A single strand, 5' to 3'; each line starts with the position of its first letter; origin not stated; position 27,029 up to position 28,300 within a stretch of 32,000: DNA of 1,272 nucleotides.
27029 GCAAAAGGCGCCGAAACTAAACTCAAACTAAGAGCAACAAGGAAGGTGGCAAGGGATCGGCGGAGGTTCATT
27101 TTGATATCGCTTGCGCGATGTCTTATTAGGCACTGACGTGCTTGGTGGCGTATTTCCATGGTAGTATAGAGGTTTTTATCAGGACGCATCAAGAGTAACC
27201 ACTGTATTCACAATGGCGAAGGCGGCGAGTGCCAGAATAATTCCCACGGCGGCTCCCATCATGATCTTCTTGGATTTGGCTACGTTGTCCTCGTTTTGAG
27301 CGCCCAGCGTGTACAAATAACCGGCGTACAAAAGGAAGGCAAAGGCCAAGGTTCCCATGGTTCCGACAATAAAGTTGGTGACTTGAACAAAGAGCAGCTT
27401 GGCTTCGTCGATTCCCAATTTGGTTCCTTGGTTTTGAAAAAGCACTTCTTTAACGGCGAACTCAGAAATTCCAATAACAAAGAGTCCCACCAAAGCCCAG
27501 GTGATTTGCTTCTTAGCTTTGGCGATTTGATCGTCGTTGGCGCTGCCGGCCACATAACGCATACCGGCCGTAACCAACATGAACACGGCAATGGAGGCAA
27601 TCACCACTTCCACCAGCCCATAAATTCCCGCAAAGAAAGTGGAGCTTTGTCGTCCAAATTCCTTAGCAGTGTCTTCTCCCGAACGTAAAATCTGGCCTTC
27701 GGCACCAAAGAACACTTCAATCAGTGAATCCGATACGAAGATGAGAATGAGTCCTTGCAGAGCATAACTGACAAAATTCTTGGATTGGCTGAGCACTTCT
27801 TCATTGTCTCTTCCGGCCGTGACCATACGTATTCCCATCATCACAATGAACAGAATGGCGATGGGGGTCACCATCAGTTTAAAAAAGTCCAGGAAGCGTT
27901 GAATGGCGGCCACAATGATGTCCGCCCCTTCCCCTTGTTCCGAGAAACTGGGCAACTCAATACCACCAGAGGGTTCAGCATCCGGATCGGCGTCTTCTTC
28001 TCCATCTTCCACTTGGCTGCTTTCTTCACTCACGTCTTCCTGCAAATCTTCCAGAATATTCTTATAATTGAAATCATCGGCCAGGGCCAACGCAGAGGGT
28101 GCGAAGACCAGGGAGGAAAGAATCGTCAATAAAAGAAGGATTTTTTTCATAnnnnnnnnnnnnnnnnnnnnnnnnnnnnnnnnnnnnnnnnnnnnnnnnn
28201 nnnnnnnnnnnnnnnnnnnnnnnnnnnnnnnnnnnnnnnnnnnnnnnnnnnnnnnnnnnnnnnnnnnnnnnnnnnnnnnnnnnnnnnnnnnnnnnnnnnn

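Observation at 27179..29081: Two adjacent paralogs each encode a covalent trimer of pilin-like hairpins (3+3); positional orthology implies triplication predates duplication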

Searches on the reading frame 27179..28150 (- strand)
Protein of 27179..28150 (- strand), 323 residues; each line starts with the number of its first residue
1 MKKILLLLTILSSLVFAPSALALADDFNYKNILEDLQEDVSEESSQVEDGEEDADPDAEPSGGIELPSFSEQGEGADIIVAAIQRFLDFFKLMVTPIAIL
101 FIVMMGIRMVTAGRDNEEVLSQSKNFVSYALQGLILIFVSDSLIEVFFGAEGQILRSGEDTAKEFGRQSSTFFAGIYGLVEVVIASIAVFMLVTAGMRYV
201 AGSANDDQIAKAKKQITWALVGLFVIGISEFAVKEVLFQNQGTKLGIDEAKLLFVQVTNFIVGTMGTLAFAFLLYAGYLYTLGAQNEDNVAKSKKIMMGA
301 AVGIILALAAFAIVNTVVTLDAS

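Call 3: search_protein_families(library=pfam, proteins=[window:27179-28150:-], max_evalue=1)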
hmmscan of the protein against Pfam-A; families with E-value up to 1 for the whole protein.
window:27179-28150:- (323 aa): 3 families
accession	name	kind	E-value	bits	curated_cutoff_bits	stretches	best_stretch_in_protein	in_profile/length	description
PF18895.5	T4SS_pilin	-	6.1e-21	74.7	26.6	3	166-227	2-62/71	Type IV secretion system pilin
PF07954.16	DUF1689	-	0.19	12.5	25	0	184-244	39-98/148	Protein of unknown function (DUF1689)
PF05545.16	FixQ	-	0.74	10.2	29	1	264-296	12-44/49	Cbb3-type cytochrome oxidase component FixQ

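Call 11: find_homologous_proteins(query=window:27179-28150:-, max_evalue=0.001)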
Query window:27179-28150:- (323 aa): 128 proteins with E <= 0.001 among 8000 candidates; the best 120 are listed.
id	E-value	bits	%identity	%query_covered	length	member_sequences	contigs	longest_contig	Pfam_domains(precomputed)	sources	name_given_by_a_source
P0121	7.8e-175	598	88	96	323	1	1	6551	PF18895.6,PF04956.19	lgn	-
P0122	1.7e-158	544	81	100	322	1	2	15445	PF18895.6,PF04956.19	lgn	-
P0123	3.8e-158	543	81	100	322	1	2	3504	PF18895.6,PF04956.19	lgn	-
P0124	1.9e-156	538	100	81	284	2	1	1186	PF18895.6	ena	-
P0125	6.2e-156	536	79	100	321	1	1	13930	PF18895.6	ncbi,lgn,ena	-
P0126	6.3e-155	533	80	100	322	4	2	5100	PF18895.6,PF04956.19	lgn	-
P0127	1.2e-153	528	81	93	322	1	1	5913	PF18895.6,PF04956.19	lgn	-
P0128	2.6e-148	511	77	93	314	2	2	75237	PF18895.6,PF04956.19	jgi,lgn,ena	-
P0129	2.2e-147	508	74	100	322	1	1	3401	PF18895.6,PF04956.19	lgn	-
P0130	2.5e-146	504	74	100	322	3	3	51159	PF18895.6,PF04956.19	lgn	-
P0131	3.2e-143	494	77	93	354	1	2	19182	PF18895.6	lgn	-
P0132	1.0e-142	493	76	93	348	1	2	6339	PF18895.6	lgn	-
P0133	1.7e-142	492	76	93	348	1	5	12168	PF18895.6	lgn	-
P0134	1.7e-142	492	76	93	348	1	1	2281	PF18895.6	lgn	-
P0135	3.7e-142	491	72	100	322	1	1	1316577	PF18895.6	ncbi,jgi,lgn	ncbi:MAG: pilin [Candidatus Gracilibacteria bacterium]|jgi:hypothetical protein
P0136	1.7e-138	479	74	93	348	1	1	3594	PF18895.6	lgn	-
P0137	9.9e-125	434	70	92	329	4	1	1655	PF18895.6,PF04956.19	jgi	-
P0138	1.4e-124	433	69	92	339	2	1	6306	PF18895.6,PF04956.19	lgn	-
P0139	6.8e-122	424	62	100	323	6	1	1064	PF18895.6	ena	-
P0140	2.8e-121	422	63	100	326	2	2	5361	PF18895.6,PF04956.19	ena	-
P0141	2.8e-121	422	66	93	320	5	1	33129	PF18895.6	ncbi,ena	-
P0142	2.9e-121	422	65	93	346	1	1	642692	PF18895.6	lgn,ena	-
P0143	1.0e-119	417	63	100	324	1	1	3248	PF18895.6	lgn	-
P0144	5.9e-118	411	63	95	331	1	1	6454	PF18895.6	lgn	-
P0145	1.9e-111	390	64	93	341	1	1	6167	PF18895.6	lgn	-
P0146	2.3e-111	390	58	100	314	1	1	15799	PF18895.6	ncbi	-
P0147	2.8e-111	389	61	100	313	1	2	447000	PF18895.6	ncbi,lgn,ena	-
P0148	3.1e-111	389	60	100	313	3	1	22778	PF18895.6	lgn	-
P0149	1.1e-110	387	60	99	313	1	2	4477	PF18895.6,PF04956.19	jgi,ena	-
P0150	3.7e-110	386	59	100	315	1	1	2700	PF18895.6,PF04956.19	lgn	-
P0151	1.8e-109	384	59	100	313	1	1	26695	PF18895.6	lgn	-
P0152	5.4e-109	382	62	92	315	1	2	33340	PF18895.6,PF04956.19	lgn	-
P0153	1.6e-108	380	59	100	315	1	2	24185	PF18895.6,PF04956.19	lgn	-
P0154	1.6e-108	380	58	100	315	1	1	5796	PF18895.6,PF04956.19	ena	-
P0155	2.8e-108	380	58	100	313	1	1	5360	PF18895.6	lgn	-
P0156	1.6e-107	377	59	100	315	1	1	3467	PF18895.6,PF04956.19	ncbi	-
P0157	2.9e-107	376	58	100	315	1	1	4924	PF18895.6,PF04956.19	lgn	-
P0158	3.2e-107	376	59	100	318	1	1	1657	PF18895.6,PF04956.19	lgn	-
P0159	3.9e-107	376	58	100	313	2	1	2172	PF18895.6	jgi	jgi:hypothetical protein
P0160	6.6e-107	375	59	99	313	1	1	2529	PF18895.6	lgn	-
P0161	2.4e-106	373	58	100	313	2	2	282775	PF18895.6,PF04956.19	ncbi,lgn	-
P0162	5.8e-106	372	57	100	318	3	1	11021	PF18895.6,PF04956.19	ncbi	-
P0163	1.7e-105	370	57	100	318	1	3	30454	PF18895.6,PF04956.19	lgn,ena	-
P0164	2.3e-105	370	58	93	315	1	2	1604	PF18895.6,PF04956.19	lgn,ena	-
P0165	3.1e-105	370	61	91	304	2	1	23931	PF18895.6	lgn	-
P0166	3.6e-105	369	57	100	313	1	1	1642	PF18895.6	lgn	-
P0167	4.6e-105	369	59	100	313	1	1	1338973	PF18895.6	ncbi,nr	ncbi:hypothetical protein IPG41_07145 [Candidatus Peregrinibacteria bacterium]|nr:MAG: hypothetical 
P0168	9.1e-105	368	57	100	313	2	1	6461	PF18895.6,PF04956.19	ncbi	-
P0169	2.0e-104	367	58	93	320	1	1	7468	PF18895.6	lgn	-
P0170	2.0e-104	367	55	100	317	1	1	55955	PF18895.6,PF04956.19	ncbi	-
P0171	2.5e-104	367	57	100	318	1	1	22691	PF18895.6,PF04956.19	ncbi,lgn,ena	-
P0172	2.7e-104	367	58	92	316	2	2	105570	PF18895.6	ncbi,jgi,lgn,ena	-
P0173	7.9e-104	365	57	93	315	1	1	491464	PF18895.6,PF04956.19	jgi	jgi:cytochrome bd-type quinol oxidase subunit 2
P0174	1.1e-103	365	58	100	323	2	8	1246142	PF18895.6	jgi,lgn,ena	-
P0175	2.0e-103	364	54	100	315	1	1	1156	PF18895.6,PF02322.21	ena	-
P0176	2.5e-103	363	56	100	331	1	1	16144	PF18895.6,PF04956.19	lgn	-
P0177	3.3e-103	363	56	100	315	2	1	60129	PF18895.6,PF04956.19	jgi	-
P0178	5.6e-103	362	57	100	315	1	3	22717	PF18895.6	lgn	-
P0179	6.1e-103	362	57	94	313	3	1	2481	PF18895.6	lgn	-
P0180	7.8e-103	362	55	100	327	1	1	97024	PF18895.6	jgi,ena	jgi:hypothetical protein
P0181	1.7e-102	361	56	100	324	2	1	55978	PF18895.6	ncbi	-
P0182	1.7e-102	361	59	92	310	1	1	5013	PF18895.6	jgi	jgi:hypothetical protein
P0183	1.9e-102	361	56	100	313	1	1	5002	PF18895.6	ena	-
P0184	4.8e-102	359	55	100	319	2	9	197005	PF18895.6,PF04956.19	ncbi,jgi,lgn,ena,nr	ncbi:hypothetical protein HOD30_00365 [Candidatus Peregrinibacteria bacterium]|jgi:type IV secretory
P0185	6.9e-102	359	56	96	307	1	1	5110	PF18895.6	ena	-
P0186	1.6e-101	357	54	100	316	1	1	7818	PF18895.6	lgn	-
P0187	8.7e-101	355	56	98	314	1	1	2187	PF18895.6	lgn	-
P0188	4.4e-100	353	59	92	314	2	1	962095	PF18895.6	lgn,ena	-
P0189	4.5e-100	353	55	98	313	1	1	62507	PF18895.6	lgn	-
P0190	7.0e-100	352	56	100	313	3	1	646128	PF18895.6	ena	-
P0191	8.0e-100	352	58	92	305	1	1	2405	PF18895.6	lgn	-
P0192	2.3e-99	350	57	95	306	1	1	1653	PF18895.6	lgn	-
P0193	3.5e-99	350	54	94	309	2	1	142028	PF18895.6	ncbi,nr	ncbi:pilin [Patescibacteria group bacterium]|nr:pilin [Patescibacteria group bacterium]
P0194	5.6e-99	349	53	100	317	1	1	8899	PF18895.6,PF04956.19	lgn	-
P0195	9.6e-99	348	56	95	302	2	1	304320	PF18895.6,PF04956.19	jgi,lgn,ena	-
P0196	4.5e-98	346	53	100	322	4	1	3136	PF18895.6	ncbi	-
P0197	4.6e-98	346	54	100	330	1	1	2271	PF18895.6,PF04956.19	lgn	-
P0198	9.7e-98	345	54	100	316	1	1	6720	PF18895.6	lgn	-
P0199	4.7e-97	343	54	100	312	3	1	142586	PF18895.6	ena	-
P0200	5.9e-97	342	62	80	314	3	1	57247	PF18895.6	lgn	-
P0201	7.5e-97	342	53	100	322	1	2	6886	PF18895.6,PF04956.19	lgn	-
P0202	1.5e-96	341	54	95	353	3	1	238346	PF18895.6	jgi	jgi:type IV secretory pathway VirB2 component (pilin)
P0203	1.7e-94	334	53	100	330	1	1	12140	PF18895.6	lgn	-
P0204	2.6e-94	334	52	100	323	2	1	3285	PF18895.6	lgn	-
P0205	8.9e-94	332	66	72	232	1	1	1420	PF18895.6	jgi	jgi:hypothetical protein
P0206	1.5e-93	331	53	92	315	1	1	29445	PF18895.6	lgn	-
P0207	2.8e-93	330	52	98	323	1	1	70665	PF18895.6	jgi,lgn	jgi:type IV secretory pathway VirB2 component (pilin)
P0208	9.9e-93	329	50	100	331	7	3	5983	PF18895.6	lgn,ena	-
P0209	1.3e-92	328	54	92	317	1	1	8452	PF18895.6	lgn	-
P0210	1.5e-91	325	50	100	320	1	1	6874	PF18895.6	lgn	-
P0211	2.1e-91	324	51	100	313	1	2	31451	PF18895.6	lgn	-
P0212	7.9e-91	322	53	92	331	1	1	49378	PF18895.6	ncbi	-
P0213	1.0e-90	322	51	100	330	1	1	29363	PF18895.6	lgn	-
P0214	1.2e-87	312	50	100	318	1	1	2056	PF18895.6,PF04956.19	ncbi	-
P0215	1.3e-87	312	49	100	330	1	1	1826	PF18895.6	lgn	-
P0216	1.4e-87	312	69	67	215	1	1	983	PF18895.6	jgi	-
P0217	4.2e-87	310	48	99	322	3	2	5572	PF18895.6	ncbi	-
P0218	3.2e-85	304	48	98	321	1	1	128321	PF18895.6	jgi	-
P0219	1.6e-84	302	48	100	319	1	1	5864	PF18895.6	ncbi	-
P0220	2.5e-81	291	48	93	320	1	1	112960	PF18895.6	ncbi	-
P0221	5.7e-80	287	49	99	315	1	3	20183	PF18895.6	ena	-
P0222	1.7e-79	285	48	100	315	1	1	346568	PF18895.6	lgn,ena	-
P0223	1.1e-58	217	43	80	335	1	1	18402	PF18895.6,PF04956.19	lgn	-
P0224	7.4e-58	214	42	81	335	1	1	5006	PF18895.6,PF04956.19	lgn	-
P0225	1.5e-56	210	44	80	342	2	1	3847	PF18895.6,PF04956.19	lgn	-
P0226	1.6e-52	197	36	99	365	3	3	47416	PF18895.6,PF04956.19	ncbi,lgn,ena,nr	ncbi:MAG TPA: pilin [Candidatus Gracilibacteria bacterium]|nr:pilin [Candidatus Gracilibacteria bact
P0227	6.4e-51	191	39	80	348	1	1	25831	PF18895.6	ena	-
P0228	8.3e-51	191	42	84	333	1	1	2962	PF18895.6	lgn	-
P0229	9.0e-49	184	39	100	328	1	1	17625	PF18895.6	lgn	-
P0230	4.9e-47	179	37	96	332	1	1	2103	PF18895.6,PF04956.19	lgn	-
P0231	1.4e-46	177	36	99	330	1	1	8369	PF18895.6,PF04956.19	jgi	-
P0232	1.9e-46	177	41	75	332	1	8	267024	PF18895.6,PF04956.19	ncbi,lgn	-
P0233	8.3e-46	175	39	77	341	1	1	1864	PF18895.6,PF04956.19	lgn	-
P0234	1.4e-42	164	32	100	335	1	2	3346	PF18895.6,PF04956.19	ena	-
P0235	2.3e-42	163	33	100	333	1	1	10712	PF18895.6,PF04956.19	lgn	-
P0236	8.8e-42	161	33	100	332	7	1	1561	PF18895.6,PF04956.19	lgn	-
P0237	1.6e-39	154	36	78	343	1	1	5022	PF18895.6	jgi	jgi:hypothetical protein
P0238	1.3e-37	148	33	83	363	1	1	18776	PF18895.6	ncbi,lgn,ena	-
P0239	1.7e-33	134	35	63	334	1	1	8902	PF18895.6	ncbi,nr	ncbi:MAG: hypothetical protein Q8P62_03615 [Candidatus Peregrinibacteria bacterium]|nr:hypothetical 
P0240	1.4e-32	131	38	69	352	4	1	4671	PF18895.6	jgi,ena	-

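Call 35: predict_structure(alignment_id=A3)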
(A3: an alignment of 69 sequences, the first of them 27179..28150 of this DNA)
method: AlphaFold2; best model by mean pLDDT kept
length: 323 residues; sequences in the alignment: 69
mean_pLDDT: 79.1   pTM: 0.51
mean pLDDT of the five models: 79.1, 77.1, 72.1, 71.3, 70.5
residues with pLDDT >= 90: 74; 70-90: 172; 50-70: 71; < 50: 6
segments of 3 or more residues with pLDDT < 50: none
pLDDT, mean of each block of 10 residues (from residue 1): 84 70 57 76 68 66 58 65 83 90 90 86 90 86 70 65 77 81 87 90 88 91 85 67 63 80 87 92 89 93 91 76 44
secondary structure, 60 per line:
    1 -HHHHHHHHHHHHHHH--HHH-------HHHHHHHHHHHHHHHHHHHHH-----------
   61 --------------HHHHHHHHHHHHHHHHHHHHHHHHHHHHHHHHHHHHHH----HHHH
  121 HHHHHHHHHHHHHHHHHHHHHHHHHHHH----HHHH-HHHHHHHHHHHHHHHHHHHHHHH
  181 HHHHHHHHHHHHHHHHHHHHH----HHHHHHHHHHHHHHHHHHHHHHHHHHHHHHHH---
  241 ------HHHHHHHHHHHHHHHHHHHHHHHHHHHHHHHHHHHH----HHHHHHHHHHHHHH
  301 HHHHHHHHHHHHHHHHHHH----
elements in order: H2-16 H29-49 H75-112 H117-148 H153-156 H158-201 H206-237 H247-282 H287-319

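Call 65: fold_search(model_id=the predicted structure, library=pdb)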
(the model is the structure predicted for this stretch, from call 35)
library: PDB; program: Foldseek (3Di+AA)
matches with E <= 10: 139; with E <= 0.001: 0
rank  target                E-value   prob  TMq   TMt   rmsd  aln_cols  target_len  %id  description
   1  8ivz_A                8.2e-01  0.87  0.18  0.34  19.2       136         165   10  Crystal structure of talin R7 in complex with KANK1 KN motif (released 2023-11-08)
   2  8abq_B                8.2e-01  0.60  0.20  0.29  29.8       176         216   15  Structure of the SNX1-SNX5 complex, Pt derivative (released 2023-06-21)
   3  4ons_A                9.5e-01  0.20  0.16  0.19  17.9       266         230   11  Structural and thermodynamic characterization of cadherin-beta-catenin-alpha-catenin complex formation (released 2014-04-09)
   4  6lw5_A                1.0e+00  0.16  0.18  0.15  20.3       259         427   15  Crystal structure of the human formyl peptide receptor 2 in complex with WKYMVm (released 2020-03-25)
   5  5d3f_B                1.3e+00  0.20  0.15  0.20  19.1       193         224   14  Crystal structure of human 14-3-3 zeta in complex with CFTR R-domain peptide pS753-pS768 and stabilizer fusicoccin-A (released 2016-03-16)
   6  5doq_A                1.3e+00  0.41  0.27  0.21  15.9       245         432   11  The structure of bd oxidase from Geobacillus thermodenitrificans (released 2016-05-04)
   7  6kzg_B                1.3e+00  0.14  0.15  0.19  20.6       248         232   12  14-3-3 protein in Complex with CIC S301 phosphorylated peptide (released 2020-09-30)
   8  8vyp_B                1.4e+00  0.12  0.13  0.18  20.3       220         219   14  Cryo-EM Structure of the BRAF V600E monomer (released 2025-05-28)
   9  6xns_C                1.6e+00  0.23  0.24  0.23  24.7       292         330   13  C3_crown-05 (released 2020-12-23)
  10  9r2i_A                1.6e+00  0.13  0.14  0.18  16.9       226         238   12  Cryo-EM structure of the complex CDK16:CCNY:14-3-3 (released 2026-03-25)
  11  3rdh_A                1.6e+00  0.14  0.15  0.20  20.0       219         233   17  X-ray induced covalent inhibition of 14-3-3 (released 2011-09-28)
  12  9gg7_A                1.9e+00  0.08  0.13  0.17  18.3       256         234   14  Crystal structure of 14-3-3 sigma dC - C38N in complex with Tau pS324 peptide and covalent stabilizer 187 (released 2025-08-27)
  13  8afz_A                2.0e+00  0.16  0.20  0.18  33.6       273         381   14  Architecture of the ESCPE-1 membrane coat (released 2023-06-21)
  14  9f5x_2D               2.0e+00  0.13  0.16  0.19  25.0       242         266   13  Structure of the Chlamydomonas reinhardtii respiratory supercomplex I1 III2 IV2 (released 2025-03-12)
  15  6fn9_A                2.1e+00  0.10  0.14  0.19  20.2       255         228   14  Mono- and bivalent 14-3-3 inhibitors for characterizing supramolecular lysine-PEG interactions in proteins (released 2018-07-04)
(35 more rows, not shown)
